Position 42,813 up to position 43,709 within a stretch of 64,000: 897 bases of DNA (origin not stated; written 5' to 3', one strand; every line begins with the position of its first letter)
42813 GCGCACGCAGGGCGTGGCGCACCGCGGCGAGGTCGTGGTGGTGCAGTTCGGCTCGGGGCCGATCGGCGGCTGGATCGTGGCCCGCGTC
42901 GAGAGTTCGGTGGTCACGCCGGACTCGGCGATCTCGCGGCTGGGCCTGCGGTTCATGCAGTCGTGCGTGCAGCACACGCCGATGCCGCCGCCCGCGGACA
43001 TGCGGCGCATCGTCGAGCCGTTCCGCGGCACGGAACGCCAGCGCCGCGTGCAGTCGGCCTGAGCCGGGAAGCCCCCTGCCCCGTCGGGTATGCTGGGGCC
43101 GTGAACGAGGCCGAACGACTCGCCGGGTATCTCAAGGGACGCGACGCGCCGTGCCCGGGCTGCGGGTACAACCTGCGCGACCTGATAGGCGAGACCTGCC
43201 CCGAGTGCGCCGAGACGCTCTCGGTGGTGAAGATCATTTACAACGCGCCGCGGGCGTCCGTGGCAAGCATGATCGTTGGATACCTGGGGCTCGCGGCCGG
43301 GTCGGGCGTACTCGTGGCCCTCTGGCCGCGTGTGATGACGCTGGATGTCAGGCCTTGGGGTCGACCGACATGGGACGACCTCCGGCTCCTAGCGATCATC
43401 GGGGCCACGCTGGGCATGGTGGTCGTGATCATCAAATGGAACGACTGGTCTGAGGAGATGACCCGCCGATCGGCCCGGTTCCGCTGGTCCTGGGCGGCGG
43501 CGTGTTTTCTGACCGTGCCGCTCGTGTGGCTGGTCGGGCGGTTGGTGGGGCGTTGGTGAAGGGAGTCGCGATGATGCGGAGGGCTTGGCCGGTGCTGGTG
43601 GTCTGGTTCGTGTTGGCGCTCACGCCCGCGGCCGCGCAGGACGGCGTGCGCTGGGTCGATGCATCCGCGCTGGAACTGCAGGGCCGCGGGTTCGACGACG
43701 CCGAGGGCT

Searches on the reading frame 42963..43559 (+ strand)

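Call 50: search_protein_families(library=padloc, proteins=[window:42963-43559:+], max_evalue=0.1)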
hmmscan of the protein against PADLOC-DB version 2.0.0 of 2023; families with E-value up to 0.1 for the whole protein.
window:42963-43559:+ (198 aa): 0 families

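Call 68: search_protein_families(library=pfam, proteins=[window:42963-43559:+], max_evalue=1)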
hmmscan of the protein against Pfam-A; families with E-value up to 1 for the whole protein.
window:42963-43559:+ (198 aa): 6 families
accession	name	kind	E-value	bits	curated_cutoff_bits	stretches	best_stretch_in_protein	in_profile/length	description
PF12773.13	DZR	-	0.1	13.2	27.3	1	62-87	13-35/45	Double zinc ribbon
PF07950.16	MCP1_TM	-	0.41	11.8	22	1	144-194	46-97/105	MDM10-complementing protein 1, transmembrane domain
PF13597.11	NRDD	-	0.48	9.4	26.2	1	64-109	511-544/562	Anaerobic ribonucleoside-triphosphate reductase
PF09723.15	Zn_ribbon_8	-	0.74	10.3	34.4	0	60-74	25-40/41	Zinc ribbon domain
PF12811.12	BaxI_1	-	0.91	9.5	26.2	0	101-190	139-220/233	Bax inhibitor 1 like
PF10571.15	UPF0547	-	0.92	10.1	29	1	78-87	2-11/26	Uncharacterised protein family UPF0547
